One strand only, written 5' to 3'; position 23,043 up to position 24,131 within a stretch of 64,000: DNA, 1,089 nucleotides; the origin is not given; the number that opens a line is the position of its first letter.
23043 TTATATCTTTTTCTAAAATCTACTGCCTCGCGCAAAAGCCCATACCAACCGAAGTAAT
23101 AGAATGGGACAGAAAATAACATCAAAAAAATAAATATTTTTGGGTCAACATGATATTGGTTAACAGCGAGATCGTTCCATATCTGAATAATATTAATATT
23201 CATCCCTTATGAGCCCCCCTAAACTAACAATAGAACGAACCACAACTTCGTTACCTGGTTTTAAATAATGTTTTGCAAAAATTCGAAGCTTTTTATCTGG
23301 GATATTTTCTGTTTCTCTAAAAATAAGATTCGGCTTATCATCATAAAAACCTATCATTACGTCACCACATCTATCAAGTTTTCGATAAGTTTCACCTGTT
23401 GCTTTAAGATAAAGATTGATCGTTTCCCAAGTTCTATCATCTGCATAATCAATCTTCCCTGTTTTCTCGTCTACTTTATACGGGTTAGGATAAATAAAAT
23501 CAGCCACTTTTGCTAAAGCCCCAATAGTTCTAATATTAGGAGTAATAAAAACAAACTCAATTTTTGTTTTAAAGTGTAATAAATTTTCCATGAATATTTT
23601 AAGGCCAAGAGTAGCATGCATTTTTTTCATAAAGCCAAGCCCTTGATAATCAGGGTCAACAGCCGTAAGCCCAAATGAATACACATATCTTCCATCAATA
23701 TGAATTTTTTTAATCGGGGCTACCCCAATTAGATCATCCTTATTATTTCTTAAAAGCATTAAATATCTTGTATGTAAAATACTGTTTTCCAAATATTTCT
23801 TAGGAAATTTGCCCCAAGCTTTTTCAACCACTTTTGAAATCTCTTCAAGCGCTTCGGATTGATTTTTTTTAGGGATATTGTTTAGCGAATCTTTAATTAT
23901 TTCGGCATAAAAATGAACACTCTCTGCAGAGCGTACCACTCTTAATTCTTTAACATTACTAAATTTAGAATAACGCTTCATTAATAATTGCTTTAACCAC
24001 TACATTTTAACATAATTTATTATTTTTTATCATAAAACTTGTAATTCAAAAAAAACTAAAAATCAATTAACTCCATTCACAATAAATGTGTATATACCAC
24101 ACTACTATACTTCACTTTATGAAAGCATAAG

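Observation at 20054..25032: Candidate co-regulated system: E1-like ThiF + SAM-MTase, GNAT + membrane protein, HExxH protein and a wHTH-GHKL regulator share a covarying palindromic operator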

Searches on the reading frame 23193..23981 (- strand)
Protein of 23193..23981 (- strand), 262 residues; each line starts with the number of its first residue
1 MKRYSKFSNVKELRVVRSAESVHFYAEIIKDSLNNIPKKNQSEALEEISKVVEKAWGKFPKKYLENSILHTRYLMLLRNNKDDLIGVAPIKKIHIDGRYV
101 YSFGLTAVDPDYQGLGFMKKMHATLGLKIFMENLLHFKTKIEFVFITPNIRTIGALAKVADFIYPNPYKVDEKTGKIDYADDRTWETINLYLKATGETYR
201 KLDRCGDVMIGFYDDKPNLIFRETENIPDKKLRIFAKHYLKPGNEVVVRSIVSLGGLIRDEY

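Call 6: search_protein_families(library=pfam, proteins=[window:23193-23981:-], max_evalue=0.1)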
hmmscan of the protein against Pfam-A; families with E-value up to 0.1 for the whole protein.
window:23193-23981:- (262 aa): 3 families
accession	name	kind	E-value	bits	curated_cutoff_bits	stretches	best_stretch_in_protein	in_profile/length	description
PF00583.31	Acetyltransf_1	-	0.0061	17.3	20.7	1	55-125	15-84/116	Acetyltransferase (GNAT) family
PF06330.16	TRI5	-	0.034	13.5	25.2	1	4-83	25-103/362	Trichodiene synthase (TRI5)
PF13673.13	Acetyltransf_10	-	0.089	13.2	23.6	0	54-121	11-72/128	Acetyltransferase (GNAT) domain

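Call 15: search_protein_families(library=padloc, proteins=[window:23193-23981:-], max_evalue=0.01)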
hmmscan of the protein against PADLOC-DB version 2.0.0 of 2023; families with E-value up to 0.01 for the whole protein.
window:23193-23981:- (262 aa): 0 families

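Call 39: search_protein_families(library=ncbifam, proteins=[window:23193-23981:-], max_evalue=0.01)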
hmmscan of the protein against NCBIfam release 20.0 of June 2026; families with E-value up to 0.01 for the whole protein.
window:23193-23981:- (262 aa): 0 families

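Call 57: search_solved_structures(query=A2, max_evalue=10)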
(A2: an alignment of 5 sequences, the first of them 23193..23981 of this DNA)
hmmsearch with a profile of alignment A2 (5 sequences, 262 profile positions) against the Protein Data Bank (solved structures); distinct sequences matched with E-value up to 10: 4.
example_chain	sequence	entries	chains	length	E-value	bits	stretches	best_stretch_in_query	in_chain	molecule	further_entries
9d5w_A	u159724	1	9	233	0.45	12.9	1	157-215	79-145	Amino acid ABC transporter, periplasmic amino acid-binding portion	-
7dai_A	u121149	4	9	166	1.2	11.5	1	79-134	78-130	Serotonin N-acetyltransferase 1, chloroplastic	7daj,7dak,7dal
6k5m_A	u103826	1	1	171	1.3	11.4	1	79-134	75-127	Serotonin N-acetyltransferase 1, chloroplastic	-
8rq3_A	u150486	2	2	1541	8.6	8.7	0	35-79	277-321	ATP-binding cassette sub-family C member 2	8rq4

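Call 58: search_protein_families(library=pfam, alignment_id=A2, max_evalue=1)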
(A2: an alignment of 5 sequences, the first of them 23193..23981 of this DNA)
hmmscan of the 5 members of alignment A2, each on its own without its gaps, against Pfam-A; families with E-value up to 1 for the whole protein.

A. member 1, window:23193-23981:- (262 aa): 4 families
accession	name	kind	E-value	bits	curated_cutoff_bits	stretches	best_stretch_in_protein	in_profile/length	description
PF00583.31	Acetyltransf_1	-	0.0061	17.3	20.7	1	55-125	15-84/116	Acetyltransferase (GNAT) family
PF06330.16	TRI5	-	0.034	13.5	25.2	1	4-83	25-103/362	Trichodiene synthase (TRI5)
PF13673.13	Acetyltransf_10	-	0.089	13.2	23.6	1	54-121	11-72/128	Acetyltransferase (GNAT) domain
PF13508.13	Acetyltransf_7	-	0.1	13.4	27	1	82-125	12-53/84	Acetyltransferase (GNAT) domain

B. families by the number of members that match (of 5 scanned): 7 families
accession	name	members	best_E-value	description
PF00583.31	Acetyltransf_1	4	0.0061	Acetyltransferase (GNAT) family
PF13673.13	Acetyltransf_10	3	0.05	Acetyltransferase (GNAT) domain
PF13508.13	Acetyltransf_7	3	0.1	Acetyltransferase (GNAT) domain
PF06330.16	TRI5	1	0.034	Trichodiene synthase (TRI5)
PF12417.13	DUF3669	1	0.034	Zinc finger protein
PF01132.26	EFP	1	0.046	Elongation factor P (EF-P) OB domain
PF13302.13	Acetyltransf_3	1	0.082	Acetyltransferase (GNAT) domain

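Call 74: predict_structure(protein=window:23193-23981:-)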
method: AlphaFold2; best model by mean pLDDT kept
length: 262 residues; sequences in the alignment: 1
mean_pLDDT: 33.6   pTM: 0.23
mean pLDDT of the five models: 33.6, 33.3, 33.1, 31.3, 31.1
residues with pLDDT >= 90: 0; 70-90: 0; 50-70: 9; < 50: 253
segments of 3 or more residues with pLDDT < 50: 1-36, 47-262
pLDDT, mean of each block of 10 residues (from residue 1): 23 26 38 49 49 39 31 28 34 36 36 26 38 37 36 41 35 31 33 29 29 34 32 32 29 26 23
secondary structure, 60 per line:
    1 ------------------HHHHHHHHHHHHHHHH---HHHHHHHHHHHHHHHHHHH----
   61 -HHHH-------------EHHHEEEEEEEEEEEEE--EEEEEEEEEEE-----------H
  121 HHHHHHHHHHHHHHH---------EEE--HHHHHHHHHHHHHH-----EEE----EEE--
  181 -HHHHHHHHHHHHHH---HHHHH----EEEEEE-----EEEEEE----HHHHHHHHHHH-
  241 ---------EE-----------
elements in order: H19-34 H38-56 H62-65 E83-95 E98-108 H120-135 E145-147 H150-163 E169-171 E176-178 H182-195 H199-203 E208-213 E219-224 H229-239
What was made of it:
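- Tried and rejected: The single-sequence AlphaFold model of the GNAT-like protein was unusable (pLDDT 34, call 74).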

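Call 100: search_protein_representatives(protein=window:23193-23981:-)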
Query: 262 residues. Proteins with E-value up to 0.001 (for the whole library): 61; up to 1e-10: 46; up to 1e-30: 5. The best 61 are listed.
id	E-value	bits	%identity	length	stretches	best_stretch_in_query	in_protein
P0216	2.3e-77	276.3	53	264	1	1-261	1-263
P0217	6.9e-56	205.9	47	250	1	22-257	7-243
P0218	1.1e-52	195.4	46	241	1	36-258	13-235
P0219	4.5e-50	186.9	39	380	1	15-254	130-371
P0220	7.1e-50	186.2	40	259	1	1-258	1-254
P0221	6.9e-30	120.7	30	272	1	1-251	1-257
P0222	1.4e-28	116.4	51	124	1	141-259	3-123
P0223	4.4e-28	114.8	33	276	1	1-253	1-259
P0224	2.1e-25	106.0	31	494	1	43-254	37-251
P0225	4.6e-25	104.9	30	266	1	18-254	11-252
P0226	1.2e-24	103.5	32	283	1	42-258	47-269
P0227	1.5e-24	103.2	31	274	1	45-259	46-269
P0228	2.6e-24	102.4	68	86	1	21-93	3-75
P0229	3.8e-24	101.9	30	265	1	29-250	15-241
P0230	1.0e-22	97.2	35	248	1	44-258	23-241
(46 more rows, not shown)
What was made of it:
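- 23193..23981 (-): GNAT-like acyltransferase (262 aa) with a conserved extension of about 130 aa at the C-terminus. It belongs to a rare family. The family has 61 representatives among 1.84 billion proteins (call 100).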

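Call 102: search_solved_structures(query=A5, max_evalue=1)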
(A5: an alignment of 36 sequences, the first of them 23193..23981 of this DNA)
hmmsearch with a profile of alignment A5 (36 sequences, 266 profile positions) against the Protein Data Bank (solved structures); distinct sequences matched with E-value up to 1: 41.
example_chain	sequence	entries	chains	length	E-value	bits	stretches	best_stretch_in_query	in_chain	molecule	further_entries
2jlm_A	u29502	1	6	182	0.0063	19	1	69-124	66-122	PUTATIVE PHOSPHINOTHRICIN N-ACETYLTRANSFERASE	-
2gan_A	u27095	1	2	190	0.008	18.7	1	86-120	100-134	182aa long hypothetical protein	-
3t9y_A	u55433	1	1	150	0.0096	18.4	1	63-114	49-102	Acetyltransferase, GNAT family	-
6cw2_D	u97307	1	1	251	0.019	17.4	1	15-119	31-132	Histone acetyltransferase GCN5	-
6cw3_F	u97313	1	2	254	0.02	17.4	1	15-119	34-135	Histone acetyltransferase GCN5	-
6yug_A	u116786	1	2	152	0.022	17.3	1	69-121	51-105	Diamine acetyltransferase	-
7dai_A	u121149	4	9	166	0.029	16.9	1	71-128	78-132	Serotonin N-acetyltransferase 1, chloroplastic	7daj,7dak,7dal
6k5m_A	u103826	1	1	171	0.031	16.8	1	71-128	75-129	Serotonin N-acetyltransferase 1, chloroplastic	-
1ygh_A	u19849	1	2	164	0.034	16.6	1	21-120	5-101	PROTEIN (TRANSCRIPTIONAL ACTIVATOR GCN5)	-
9ynv_N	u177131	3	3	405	0.059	15.9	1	18-120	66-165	histone acetyltransferase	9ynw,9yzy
3pp9_A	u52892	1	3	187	0.06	15.8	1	60-116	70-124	Putative streptothricin acetyltransferase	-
5gcn_A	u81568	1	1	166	0.06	15.8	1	31-120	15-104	HISTONE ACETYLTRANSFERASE GCN5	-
6vta_A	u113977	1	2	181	0.063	15.8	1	50-115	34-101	Aminoglycoside 2'-N-acetyltransferase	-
6vou_A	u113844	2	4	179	0.064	15.8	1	50-115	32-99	Aminoglycoside 2'-N-acetyltransferase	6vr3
6vr2_A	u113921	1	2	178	0.064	15.8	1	50-115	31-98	Aminoglycoside 2'-N-acetyltransferase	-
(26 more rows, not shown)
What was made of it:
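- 23193..23981 (-): Profile hits in the PDB are all GNATs, but weak (call 102).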

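Call 103: search_protein_families(library=pfam, alignment_id=A5, max_evalue=0.01)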
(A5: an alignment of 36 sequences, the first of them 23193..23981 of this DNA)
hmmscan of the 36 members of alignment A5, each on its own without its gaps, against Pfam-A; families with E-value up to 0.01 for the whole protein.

A. member 1, window:23193-23981:- (262 aa): 1 family
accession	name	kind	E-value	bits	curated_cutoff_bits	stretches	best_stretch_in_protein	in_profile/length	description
PF00583.31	Acetyltransf_1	-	0.0061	17.3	20.7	0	55-125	15-84/116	Acetyltransferase (GNAT) family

B. families by the number of members that match (of 36 scanned): 4 families
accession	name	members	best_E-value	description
PF00583.31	Acetyltransf_1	19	1.9e-10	Acetyltransferase (GNAT) family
PF13508.13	Acetyltransf_7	12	6.5e-09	Acetyltransferase (GNAT) domain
PF13673.13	Acetyltransf_10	8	1.4e-06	Acetyltransferase (GNAT) domain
PF21428.2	Gp7_helical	1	0.0025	Baseplate wedge protein gp7, helical domain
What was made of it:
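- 23193..23981 (-): 19 of 36 members hit Acetyltransf_1 (call 103).
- Checked: GNAT is weak in this protein (0.006), but 19 of 36 family members hit Acetyltransf_1, down to 1.9e-10 (call 103).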
